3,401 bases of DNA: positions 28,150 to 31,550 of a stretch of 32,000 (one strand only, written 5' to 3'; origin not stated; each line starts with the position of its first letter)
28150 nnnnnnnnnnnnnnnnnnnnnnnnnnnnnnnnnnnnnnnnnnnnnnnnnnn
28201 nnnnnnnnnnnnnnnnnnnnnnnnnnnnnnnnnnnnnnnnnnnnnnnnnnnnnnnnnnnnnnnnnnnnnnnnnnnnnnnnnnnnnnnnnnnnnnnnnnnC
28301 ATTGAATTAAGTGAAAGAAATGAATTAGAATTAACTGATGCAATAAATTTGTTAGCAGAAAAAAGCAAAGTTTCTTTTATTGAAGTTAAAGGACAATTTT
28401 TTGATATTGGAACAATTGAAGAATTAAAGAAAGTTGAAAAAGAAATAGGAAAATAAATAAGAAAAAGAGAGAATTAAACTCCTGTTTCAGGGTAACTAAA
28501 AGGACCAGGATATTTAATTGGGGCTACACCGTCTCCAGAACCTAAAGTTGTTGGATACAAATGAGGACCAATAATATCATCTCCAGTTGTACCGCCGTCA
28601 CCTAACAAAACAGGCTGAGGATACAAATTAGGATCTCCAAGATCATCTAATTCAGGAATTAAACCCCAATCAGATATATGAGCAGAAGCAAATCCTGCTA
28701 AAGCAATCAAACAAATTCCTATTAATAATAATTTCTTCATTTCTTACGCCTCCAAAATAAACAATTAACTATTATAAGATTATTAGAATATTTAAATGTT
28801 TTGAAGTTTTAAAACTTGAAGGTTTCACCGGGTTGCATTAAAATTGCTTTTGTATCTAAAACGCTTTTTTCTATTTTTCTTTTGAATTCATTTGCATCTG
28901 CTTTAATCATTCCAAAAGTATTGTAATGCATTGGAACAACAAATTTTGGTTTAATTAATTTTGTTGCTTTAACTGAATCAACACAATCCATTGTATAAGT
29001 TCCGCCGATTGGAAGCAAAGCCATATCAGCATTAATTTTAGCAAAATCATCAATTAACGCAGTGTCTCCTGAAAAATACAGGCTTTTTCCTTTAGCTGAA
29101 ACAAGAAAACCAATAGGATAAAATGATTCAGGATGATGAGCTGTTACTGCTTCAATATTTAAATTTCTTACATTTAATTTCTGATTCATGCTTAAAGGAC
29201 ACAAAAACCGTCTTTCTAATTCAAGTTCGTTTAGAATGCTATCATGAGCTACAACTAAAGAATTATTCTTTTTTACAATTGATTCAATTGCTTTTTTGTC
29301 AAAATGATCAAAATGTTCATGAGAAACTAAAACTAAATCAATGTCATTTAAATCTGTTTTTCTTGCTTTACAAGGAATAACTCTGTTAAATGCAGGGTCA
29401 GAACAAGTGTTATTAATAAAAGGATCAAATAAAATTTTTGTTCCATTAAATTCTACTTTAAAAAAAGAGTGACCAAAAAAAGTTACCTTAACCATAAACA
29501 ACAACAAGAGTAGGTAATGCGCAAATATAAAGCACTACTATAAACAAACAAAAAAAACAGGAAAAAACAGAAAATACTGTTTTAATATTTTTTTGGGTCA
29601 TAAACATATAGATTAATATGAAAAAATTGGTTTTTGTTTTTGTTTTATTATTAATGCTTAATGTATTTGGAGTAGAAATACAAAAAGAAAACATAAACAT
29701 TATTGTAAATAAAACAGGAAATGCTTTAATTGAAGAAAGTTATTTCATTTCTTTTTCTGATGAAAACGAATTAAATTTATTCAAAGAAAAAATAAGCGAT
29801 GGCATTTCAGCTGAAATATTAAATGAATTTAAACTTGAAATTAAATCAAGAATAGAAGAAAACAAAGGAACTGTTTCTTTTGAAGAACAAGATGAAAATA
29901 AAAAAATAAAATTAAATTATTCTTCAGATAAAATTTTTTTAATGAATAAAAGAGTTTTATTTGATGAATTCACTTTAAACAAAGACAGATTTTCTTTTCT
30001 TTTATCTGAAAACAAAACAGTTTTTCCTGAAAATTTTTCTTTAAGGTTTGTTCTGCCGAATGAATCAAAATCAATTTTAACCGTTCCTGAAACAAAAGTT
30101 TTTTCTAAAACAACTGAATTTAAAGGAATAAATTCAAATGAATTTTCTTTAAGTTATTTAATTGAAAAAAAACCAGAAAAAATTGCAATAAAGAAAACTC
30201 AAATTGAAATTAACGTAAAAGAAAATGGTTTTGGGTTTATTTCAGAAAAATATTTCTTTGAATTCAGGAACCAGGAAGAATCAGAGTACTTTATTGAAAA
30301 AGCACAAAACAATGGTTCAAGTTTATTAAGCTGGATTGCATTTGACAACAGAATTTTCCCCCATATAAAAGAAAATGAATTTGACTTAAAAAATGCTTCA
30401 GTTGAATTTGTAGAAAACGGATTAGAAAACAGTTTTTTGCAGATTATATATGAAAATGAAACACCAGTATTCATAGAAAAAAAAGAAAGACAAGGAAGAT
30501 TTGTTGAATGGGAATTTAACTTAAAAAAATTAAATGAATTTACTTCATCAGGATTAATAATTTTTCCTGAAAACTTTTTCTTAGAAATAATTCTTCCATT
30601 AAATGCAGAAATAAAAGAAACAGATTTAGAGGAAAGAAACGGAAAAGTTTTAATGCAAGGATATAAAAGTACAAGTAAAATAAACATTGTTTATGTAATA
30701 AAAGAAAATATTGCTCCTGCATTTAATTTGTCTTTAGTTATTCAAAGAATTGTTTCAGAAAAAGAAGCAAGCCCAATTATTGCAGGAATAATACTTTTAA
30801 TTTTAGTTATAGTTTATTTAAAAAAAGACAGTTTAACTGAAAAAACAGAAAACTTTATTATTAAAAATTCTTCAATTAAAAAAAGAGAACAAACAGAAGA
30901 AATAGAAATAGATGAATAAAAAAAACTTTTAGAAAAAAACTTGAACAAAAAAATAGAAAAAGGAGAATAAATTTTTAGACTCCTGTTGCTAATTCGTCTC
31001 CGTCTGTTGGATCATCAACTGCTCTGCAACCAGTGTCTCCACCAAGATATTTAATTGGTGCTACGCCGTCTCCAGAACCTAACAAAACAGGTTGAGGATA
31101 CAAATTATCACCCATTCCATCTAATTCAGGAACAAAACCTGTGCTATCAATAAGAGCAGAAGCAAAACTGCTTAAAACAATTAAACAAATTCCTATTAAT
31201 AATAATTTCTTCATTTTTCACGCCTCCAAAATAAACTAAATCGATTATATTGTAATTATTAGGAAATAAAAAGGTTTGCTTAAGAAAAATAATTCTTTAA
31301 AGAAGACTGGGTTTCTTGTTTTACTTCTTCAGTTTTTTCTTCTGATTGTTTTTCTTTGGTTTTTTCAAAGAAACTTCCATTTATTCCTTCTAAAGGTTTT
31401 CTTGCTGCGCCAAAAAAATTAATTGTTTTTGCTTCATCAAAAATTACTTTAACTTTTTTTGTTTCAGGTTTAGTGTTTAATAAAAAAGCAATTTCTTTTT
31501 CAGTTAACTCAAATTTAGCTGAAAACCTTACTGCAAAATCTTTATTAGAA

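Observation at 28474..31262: Paralogous small secreted Gly/Pro/Asp-rich peptide genes, duplicated with leader and SD, bracket an MBL hydrolase and a surface-anchored protein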

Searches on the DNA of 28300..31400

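Call 67: search_rna_families(source=window, start=28300, end=31400, threshold=evalue, max_evalue=1)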
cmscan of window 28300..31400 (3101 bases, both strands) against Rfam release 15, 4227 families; matches with E-value up to 1: 2.
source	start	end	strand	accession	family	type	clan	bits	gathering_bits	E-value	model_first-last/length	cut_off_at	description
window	31011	31132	-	RF02175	SMAD5-AS1_3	Gene; lncRNA;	-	23.1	60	0.035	1-125/125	no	SMAD5 antisense RNA 1 conserved region 3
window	30653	30722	-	RF01160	sn2841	Gene; snRNA; snoRNA; CD-box;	-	20.2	45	0.8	1-72/72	no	Small nucleolar RNA sn2841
